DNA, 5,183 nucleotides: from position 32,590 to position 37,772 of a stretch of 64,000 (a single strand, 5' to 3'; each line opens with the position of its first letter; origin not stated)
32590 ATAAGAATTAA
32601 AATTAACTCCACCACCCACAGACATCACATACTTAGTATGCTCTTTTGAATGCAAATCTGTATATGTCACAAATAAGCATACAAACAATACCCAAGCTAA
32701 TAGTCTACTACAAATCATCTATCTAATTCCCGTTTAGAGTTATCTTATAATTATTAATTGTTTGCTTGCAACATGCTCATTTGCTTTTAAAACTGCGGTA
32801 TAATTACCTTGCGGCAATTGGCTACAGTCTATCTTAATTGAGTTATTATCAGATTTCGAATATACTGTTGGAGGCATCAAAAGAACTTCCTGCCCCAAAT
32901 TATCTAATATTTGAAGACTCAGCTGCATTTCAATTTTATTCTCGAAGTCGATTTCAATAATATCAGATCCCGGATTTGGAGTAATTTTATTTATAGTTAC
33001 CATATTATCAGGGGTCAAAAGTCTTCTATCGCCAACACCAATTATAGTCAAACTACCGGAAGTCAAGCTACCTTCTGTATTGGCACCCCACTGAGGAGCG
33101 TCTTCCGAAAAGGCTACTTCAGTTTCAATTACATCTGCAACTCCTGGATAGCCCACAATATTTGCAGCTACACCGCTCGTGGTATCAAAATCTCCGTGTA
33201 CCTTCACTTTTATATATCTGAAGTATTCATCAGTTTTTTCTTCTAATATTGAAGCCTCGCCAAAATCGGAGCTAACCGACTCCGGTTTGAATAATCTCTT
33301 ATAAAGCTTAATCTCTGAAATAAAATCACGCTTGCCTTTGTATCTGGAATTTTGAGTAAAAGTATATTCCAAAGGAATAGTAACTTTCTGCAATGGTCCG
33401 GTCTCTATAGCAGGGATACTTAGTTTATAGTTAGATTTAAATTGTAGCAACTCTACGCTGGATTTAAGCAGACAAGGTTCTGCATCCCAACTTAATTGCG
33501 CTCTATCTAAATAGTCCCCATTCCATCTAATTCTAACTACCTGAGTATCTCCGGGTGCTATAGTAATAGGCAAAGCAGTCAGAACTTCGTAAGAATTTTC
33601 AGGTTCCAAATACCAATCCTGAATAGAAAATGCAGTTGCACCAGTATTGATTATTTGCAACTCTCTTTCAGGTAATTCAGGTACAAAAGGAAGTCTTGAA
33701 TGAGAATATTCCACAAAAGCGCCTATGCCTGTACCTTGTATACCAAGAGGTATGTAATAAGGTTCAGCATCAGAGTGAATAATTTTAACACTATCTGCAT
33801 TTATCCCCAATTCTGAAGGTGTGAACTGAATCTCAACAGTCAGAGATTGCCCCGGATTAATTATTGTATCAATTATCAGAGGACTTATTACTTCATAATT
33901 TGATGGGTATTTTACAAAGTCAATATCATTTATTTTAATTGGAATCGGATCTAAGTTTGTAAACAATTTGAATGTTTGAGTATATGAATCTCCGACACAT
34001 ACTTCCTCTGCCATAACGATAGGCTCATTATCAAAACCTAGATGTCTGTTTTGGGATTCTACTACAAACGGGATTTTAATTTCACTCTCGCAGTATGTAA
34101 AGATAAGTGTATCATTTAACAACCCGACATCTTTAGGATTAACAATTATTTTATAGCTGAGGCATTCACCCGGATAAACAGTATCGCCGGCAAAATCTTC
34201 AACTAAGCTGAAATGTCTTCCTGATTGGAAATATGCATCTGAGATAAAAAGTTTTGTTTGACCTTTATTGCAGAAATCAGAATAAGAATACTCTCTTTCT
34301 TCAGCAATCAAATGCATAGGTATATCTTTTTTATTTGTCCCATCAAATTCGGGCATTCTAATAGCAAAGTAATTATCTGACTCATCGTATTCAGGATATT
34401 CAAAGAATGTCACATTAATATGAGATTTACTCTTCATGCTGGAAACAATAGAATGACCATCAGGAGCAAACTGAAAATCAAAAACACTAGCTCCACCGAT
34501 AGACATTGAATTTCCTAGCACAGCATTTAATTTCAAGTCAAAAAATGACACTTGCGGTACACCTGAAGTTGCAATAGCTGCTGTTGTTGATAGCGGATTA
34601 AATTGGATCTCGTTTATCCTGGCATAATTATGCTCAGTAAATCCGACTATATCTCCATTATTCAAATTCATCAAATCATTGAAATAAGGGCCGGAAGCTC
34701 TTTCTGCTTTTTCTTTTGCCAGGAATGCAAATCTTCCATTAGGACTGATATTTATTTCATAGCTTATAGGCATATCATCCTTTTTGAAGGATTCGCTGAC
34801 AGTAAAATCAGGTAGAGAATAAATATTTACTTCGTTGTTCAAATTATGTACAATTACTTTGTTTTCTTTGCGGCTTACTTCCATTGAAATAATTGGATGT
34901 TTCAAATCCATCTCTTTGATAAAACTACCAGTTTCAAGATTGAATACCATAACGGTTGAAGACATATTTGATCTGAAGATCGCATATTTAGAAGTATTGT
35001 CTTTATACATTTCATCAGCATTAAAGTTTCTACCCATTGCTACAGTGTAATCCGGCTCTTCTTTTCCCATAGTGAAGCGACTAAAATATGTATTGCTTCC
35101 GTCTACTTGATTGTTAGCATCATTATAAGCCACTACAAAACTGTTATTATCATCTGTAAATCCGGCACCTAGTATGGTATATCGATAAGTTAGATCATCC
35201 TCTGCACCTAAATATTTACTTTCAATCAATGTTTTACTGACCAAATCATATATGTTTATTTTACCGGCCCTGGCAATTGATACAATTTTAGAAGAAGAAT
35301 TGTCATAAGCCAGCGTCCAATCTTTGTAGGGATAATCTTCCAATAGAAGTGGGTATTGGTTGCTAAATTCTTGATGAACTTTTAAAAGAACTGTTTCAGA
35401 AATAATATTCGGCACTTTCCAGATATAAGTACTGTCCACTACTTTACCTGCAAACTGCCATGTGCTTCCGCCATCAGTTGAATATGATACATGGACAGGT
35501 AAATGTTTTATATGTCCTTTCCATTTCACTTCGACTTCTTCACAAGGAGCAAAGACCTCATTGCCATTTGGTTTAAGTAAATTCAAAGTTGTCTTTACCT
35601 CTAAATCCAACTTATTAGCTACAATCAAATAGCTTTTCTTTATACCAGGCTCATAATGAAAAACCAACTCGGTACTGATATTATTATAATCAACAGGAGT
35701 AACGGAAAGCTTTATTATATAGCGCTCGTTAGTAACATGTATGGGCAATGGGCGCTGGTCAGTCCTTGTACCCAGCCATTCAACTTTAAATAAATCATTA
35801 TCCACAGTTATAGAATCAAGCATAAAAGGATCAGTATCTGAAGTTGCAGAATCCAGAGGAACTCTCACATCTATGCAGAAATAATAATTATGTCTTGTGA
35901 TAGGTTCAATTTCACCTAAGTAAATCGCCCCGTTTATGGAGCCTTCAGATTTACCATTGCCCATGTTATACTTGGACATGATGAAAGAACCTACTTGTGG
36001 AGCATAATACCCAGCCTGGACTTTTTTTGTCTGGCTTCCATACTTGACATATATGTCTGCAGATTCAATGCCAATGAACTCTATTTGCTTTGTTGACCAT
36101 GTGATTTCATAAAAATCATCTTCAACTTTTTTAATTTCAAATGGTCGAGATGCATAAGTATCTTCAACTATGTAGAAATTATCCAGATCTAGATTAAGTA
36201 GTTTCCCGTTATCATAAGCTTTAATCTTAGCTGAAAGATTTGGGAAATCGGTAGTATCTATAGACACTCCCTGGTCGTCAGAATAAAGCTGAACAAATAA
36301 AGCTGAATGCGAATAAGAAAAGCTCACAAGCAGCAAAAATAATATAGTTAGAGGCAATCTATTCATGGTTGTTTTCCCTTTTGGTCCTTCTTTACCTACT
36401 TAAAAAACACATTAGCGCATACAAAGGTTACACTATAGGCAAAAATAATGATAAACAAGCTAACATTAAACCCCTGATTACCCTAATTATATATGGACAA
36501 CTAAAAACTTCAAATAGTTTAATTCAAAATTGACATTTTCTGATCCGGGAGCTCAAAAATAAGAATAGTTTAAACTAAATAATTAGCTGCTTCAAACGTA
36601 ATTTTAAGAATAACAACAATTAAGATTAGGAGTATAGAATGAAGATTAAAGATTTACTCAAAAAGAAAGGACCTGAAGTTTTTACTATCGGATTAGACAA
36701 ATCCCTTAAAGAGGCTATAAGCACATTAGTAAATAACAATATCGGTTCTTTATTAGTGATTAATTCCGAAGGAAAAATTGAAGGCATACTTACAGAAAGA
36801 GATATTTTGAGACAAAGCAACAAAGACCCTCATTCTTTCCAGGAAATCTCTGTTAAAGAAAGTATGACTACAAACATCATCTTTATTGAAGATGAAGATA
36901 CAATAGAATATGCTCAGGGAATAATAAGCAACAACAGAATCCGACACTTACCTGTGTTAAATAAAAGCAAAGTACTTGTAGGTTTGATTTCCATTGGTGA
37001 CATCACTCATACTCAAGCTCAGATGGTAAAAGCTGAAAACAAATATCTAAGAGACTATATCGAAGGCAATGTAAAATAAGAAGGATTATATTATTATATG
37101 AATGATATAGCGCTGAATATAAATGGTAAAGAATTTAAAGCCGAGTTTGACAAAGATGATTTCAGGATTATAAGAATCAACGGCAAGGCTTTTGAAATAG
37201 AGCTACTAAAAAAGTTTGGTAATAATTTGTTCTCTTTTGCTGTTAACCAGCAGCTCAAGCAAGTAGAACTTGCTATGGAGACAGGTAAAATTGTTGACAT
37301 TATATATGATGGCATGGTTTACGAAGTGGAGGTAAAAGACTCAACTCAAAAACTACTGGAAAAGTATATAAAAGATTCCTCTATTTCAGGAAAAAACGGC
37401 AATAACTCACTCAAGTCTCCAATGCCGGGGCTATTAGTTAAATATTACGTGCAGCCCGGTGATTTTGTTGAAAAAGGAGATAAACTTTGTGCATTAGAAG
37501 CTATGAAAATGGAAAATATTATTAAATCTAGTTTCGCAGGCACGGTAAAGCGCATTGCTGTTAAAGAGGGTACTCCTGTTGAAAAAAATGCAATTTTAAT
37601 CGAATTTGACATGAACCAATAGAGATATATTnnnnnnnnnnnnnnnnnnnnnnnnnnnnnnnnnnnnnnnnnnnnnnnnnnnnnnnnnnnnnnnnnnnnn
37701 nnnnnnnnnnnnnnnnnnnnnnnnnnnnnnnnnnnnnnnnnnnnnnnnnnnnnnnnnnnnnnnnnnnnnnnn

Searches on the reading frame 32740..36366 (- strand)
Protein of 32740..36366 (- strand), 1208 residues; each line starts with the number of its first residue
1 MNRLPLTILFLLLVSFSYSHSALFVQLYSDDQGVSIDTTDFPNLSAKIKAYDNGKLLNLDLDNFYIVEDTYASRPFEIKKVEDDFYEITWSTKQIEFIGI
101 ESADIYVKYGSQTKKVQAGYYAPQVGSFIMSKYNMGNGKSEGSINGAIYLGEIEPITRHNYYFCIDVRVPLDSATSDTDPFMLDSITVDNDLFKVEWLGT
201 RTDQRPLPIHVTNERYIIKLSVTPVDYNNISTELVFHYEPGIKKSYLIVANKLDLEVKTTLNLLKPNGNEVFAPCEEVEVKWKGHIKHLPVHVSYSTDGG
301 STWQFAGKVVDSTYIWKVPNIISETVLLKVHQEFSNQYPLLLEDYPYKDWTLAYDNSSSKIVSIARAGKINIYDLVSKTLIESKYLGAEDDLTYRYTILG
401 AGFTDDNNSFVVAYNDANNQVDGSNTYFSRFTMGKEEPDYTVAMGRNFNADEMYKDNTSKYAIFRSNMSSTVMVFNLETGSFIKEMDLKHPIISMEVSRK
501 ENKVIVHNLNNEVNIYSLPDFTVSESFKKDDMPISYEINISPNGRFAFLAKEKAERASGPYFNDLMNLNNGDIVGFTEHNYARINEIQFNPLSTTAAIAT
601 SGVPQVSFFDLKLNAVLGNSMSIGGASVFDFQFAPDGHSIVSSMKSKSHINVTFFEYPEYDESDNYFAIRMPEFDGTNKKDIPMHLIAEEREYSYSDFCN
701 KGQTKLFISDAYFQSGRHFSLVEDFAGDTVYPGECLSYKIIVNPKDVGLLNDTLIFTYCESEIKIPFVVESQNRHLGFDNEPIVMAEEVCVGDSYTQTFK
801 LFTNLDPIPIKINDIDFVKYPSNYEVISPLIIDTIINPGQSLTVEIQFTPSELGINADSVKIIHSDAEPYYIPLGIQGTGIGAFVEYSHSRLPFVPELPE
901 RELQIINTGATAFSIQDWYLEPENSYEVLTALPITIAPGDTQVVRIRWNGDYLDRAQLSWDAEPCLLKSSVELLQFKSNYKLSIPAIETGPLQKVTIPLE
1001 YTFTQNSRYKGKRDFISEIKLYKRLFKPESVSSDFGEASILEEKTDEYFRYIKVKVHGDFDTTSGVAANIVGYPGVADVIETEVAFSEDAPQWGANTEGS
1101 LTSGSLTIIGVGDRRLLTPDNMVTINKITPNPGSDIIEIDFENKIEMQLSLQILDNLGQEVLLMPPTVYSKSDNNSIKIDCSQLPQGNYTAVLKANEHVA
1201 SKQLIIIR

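Call 78: search_protein_families(library=pfam, proteins=[window:32740-36366:-], max_evalue=1e-8)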
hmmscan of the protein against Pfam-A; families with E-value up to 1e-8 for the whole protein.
window:32740-36366:- (1208 aa): 2 families
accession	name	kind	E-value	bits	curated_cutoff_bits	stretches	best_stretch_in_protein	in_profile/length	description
PF18962.6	Por_Secre_tail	-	2.8e-10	40.8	27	1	1130-1206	3-75/75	Secretion system C-terminal sorting domain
PF22544.2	HYDIN_VesB_CFA65-like_Ig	-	6e-09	36.5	25.5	0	789-878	15-99/100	HYDIN/CFA65/VesB-like, Ig-like domain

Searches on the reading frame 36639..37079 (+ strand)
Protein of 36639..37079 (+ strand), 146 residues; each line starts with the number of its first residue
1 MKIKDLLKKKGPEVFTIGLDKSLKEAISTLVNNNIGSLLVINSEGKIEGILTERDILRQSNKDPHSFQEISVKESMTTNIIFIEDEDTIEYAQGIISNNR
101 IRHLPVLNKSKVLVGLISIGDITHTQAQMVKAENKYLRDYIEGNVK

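Call 79: search_protein_families(library=pfam, proteins=[window:36639-37079:+], max_evalue=1e-8)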
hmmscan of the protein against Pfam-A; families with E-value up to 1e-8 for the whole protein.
window:36639-37079:+ (146 aa): 1 family
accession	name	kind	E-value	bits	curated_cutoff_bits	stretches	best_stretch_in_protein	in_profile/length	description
PF00571.33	CBS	-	5.9e-24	84.6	24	2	12-59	7-54/57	CBS domain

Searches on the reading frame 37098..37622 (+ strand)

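Call 79: search_protein_families(library=pfam, proteins=[window:37098-37622:+], max_evalue=1e-8)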
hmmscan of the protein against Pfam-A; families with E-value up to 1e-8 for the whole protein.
window:37098-37622:+ (174 aa): 2 families
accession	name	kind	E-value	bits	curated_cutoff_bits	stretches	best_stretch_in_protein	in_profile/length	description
PF00364.28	Biotin_lipoyl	-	1.3e-20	73.4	22.1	1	104-169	2-72/73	Biotin-requiring enzyme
PF13533.13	Biotin_lipoyl_2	-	8.9e-09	35.4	29.8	0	105-133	3-31/32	Biotin-lipoyl like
